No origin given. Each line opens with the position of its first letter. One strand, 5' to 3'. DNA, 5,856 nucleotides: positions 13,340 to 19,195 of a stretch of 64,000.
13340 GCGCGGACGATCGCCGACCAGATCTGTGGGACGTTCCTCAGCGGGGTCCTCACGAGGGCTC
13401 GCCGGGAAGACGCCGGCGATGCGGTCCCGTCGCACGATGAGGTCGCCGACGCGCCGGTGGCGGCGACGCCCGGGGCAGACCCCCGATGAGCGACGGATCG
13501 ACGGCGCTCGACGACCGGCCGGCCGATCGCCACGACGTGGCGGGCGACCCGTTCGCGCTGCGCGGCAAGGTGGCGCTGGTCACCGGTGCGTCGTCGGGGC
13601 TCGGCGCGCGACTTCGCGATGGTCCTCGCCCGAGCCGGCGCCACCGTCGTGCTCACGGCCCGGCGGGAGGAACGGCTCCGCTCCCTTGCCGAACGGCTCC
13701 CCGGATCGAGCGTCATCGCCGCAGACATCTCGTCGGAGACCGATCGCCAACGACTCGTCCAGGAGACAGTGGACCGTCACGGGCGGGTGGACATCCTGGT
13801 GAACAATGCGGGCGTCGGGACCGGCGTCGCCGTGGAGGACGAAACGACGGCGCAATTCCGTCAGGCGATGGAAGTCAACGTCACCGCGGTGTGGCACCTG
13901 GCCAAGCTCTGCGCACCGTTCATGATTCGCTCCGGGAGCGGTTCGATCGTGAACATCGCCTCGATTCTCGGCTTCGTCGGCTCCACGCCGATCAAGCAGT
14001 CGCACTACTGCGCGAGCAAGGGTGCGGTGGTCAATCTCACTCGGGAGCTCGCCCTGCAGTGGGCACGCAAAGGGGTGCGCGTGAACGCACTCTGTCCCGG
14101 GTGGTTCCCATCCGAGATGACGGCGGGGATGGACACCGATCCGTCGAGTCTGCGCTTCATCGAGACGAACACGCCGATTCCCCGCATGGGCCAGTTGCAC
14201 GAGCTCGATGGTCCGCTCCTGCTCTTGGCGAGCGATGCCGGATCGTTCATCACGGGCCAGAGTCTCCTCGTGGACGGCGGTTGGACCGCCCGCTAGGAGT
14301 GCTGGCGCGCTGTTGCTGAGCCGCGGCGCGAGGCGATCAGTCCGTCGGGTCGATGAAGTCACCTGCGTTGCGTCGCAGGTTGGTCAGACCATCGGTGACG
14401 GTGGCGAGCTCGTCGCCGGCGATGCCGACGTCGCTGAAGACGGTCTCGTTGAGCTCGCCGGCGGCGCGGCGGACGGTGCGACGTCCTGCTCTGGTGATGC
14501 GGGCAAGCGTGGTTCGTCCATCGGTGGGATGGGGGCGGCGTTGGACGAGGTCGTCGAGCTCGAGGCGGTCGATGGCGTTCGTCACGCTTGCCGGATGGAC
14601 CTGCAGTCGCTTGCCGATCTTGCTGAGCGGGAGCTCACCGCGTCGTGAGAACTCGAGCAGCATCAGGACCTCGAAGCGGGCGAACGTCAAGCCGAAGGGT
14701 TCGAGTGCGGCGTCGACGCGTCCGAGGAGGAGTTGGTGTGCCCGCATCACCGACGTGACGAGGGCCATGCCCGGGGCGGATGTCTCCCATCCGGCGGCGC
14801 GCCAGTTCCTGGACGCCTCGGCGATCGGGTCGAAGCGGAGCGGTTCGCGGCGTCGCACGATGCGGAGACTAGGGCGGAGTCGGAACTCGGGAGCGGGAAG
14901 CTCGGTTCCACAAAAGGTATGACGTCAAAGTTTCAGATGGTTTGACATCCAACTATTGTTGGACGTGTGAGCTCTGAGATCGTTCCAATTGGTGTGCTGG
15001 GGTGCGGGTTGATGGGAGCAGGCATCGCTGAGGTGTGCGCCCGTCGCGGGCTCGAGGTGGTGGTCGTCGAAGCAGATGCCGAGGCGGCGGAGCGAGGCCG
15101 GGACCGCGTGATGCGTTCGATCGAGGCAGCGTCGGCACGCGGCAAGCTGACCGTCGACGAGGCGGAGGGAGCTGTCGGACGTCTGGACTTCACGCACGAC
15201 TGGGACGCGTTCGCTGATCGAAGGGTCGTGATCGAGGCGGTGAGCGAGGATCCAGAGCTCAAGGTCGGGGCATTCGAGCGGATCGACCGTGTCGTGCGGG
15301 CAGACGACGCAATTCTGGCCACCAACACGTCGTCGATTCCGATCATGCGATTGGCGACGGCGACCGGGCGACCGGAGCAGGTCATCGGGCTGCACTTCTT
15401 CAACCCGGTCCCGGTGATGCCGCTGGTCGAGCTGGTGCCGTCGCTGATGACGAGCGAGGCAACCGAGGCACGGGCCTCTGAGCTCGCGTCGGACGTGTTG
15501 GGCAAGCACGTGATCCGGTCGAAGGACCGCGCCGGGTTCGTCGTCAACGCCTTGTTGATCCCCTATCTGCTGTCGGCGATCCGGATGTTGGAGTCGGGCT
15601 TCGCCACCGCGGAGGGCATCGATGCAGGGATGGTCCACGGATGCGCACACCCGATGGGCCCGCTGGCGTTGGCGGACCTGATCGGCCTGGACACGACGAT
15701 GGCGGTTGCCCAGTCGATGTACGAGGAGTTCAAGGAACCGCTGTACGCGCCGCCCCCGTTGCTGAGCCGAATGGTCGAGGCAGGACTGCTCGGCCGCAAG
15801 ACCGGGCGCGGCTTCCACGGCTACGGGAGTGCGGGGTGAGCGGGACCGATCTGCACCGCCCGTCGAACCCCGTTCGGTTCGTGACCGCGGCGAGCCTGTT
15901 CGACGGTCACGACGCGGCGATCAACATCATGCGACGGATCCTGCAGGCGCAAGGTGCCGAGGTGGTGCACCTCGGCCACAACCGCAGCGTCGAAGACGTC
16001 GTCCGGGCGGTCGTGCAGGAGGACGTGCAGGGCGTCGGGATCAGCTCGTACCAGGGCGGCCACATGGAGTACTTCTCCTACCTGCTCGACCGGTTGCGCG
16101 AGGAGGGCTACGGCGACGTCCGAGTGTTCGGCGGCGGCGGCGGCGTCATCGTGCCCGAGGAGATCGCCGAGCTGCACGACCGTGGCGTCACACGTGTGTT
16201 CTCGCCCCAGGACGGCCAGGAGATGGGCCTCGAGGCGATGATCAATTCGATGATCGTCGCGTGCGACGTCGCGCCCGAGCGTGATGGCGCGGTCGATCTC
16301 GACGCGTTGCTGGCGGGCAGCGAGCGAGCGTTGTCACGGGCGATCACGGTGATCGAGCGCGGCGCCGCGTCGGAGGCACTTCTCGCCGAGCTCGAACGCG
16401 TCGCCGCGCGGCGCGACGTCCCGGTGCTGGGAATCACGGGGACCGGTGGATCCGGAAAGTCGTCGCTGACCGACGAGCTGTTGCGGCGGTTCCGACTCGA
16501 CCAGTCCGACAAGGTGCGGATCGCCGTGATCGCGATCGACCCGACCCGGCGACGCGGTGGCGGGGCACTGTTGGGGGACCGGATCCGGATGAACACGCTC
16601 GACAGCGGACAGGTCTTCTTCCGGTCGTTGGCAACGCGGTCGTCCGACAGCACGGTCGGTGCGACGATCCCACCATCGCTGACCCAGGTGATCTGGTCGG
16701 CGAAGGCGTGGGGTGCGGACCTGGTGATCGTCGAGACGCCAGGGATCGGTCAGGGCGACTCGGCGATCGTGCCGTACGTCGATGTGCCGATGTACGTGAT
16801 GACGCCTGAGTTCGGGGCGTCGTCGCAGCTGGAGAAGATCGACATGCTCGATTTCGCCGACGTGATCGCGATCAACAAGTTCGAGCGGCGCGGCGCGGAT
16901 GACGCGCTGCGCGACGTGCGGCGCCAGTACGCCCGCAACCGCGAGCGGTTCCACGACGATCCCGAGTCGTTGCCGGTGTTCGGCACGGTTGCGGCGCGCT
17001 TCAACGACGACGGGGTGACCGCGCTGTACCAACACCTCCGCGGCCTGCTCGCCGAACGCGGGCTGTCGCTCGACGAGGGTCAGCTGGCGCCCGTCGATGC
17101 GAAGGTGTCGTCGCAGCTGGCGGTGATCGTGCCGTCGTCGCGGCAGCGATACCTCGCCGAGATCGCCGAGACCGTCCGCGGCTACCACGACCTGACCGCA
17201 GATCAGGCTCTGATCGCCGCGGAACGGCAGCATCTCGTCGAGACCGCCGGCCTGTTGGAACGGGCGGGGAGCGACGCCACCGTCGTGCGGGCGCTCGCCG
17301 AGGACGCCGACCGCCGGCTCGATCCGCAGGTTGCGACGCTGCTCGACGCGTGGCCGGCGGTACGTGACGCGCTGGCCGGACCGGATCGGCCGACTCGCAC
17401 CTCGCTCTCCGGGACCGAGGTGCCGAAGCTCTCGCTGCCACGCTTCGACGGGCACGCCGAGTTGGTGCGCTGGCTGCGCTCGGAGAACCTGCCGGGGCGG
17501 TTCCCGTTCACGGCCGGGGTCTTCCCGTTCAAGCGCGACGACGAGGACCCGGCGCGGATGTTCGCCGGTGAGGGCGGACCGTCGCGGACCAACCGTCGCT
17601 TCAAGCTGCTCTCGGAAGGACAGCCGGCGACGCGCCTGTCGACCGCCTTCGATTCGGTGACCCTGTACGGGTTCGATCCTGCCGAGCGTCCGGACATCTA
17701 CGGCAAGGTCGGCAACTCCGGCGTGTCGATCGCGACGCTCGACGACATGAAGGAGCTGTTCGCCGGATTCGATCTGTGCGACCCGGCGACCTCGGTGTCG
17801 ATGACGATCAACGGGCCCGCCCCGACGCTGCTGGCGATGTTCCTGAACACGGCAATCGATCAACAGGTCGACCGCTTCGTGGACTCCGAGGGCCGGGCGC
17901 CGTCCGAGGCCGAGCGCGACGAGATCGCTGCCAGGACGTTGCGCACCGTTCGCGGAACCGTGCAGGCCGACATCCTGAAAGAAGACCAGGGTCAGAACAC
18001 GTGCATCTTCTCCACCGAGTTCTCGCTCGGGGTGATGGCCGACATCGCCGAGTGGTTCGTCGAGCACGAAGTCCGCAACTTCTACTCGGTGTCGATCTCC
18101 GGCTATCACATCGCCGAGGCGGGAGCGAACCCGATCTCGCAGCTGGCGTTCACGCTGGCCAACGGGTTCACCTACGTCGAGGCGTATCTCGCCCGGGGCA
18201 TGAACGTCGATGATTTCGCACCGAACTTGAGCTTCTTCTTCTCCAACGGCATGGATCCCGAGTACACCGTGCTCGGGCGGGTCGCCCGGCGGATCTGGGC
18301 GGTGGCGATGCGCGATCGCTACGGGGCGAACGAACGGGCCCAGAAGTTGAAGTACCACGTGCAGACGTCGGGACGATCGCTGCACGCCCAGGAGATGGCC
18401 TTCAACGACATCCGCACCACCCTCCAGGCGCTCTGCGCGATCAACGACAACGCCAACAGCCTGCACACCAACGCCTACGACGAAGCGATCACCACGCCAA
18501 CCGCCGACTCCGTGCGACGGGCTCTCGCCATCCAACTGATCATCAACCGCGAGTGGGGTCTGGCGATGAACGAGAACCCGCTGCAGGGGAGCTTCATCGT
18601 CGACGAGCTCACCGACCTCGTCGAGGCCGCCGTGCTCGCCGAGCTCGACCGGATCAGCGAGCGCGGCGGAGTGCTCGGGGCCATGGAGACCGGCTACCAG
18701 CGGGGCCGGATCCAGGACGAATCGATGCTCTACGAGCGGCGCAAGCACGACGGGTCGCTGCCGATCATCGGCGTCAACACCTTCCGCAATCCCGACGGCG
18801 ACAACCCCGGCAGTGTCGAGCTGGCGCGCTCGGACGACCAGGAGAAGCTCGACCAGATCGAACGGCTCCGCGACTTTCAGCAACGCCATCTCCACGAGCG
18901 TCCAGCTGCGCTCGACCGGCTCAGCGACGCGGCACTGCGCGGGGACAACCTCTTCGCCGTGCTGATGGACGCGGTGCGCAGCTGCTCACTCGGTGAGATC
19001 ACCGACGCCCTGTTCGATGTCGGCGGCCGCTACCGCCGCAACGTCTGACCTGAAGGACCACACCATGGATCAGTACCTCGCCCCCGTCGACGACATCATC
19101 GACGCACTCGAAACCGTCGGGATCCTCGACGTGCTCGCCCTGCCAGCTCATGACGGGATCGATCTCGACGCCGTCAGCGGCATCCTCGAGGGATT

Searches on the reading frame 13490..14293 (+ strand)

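Call 73: search_protein_families(library=pfam, proteins=[window:13490-14293:+], max_evalue=0.00001)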
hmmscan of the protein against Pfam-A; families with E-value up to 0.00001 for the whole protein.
window:13490-14293:+ (268 aa): 3 families
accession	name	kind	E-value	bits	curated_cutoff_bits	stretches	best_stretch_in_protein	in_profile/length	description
PF13561.12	adh_short_C2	-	7e-58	196.4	27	1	36-266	6-236/236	Enoyl-(Acyl carrier protein) reductase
PF00106.31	adh_short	-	3.8e-47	160.7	26.6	1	37-215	11-191/195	short chain dehydrogenase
PF08659.16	KR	-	1.1e-10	42.2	22.6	1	41-180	15-156/180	KR domain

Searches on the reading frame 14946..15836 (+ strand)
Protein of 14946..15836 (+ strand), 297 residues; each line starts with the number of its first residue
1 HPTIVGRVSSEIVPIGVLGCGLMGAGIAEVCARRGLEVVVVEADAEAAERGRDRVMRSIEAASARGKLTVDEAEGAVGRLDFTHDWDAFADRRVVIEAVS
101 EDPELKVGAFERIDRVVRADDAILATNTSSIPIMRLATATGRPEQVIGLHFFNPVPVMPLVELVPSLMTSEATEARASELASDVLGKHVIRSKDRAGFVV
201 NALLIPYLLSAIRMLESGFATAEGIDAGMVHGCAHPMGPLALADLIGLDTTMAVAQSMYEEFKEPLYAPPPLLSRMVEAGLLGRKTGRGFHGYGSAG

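Call 73: search_protein_families(library=pfam, proteins=[window:14946-15836:+], max_evalue=0.00001)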
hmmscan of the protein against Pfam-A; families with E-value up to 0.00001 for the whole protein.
window:14946-15836:+ (297 aa): 2 families
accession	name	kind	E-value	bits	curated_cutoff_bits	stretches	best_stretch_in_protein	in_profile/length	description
PF02737.24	3HCDH_N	-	6.9e-56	189.4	22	1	15-194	2-179/180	3-hydroxyacyl-CoA dehydrogenase, NAD binding domain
PF00725.27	3HCDH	-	6.9e-31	107.1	22.1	1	197-291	1-95/97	3-hydroxyacyl-CoA dehydrogenase, C-terminal domain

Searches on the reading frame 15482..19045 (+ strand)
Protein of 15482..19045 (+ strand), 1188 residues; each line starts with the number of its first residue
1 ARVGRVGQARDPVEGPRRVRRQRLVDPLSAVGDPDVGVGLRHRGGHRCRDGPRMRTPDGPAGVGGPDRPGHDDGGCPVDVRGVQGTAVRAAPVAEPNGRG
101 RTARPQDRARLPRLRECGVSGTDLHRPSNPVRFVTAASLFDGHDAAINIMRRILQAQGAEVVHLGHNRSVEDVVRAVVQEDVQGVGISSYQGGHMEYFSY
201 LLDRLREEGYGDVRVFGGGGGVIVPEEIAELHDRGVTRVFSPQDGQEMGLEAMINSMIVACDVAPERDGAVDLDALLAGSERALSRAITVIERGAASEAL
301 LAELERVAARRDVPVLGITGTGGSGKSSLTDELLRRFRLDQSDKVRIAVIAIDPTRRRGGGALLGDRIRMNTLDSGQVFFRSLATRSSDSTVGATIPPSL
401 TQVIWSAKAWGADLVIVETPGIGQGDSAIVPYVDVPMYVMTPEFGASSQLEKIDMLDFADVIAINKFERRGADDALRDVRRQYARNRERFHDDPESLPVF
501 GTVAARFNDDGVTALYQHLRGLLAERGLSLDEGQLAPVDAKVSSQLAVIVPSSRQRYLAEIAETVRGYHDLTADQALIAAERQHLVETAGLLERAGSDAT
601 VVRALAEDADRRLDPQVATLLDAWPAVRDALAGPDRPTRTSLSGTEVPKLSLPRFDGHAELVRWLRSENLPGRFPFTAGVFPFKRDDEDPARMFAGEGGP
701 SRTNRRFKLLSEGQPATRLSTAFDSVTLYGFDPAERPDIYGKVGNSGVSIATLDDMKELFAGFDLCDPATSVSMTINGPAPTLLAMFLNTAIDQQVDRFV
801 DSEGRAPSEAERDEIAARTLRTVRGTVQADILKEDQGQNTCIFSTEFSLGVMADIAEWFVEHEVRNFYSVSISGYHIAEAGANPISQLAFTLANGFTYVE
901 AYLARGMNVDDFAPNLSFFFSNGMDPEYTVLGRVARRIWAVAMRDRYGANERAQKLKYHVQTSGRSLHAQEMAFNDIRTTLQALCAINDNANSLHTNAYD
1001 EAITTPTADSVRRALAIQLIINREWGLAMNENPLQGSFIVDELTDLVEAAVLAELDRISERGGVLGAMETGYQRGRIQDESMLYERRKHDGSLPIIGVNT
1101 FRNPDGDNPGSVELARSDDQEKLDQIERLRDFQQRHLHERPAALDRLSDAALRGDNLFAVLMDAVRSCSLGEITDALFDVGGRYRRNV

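Call 74: search_protein_families(library=pfam, proteins=[window:15482-19045:+], max_evalue=0.00001)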
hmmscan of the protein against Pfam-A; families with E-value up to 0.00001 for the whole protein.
window:15482-19045:+ (1188 aa): 3 families
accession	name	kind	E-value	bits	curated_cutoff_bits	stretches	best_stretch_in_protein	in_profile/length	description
PF01642.28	MM_CoA_mutase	-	5.8e-126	421.5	22.1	1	667-1181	24-511/512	Methylmalonyl-CoA mutase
PF03308.22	MeaB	-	2.7e-35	122.1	23.1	1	284-517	1-229/273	Methylmalonyl Co-A mutase-associated GTPase MeaB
PF02310.24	B12-binding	-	2.6e-16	60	32.1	1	132-242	2-112/121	B12 binding domain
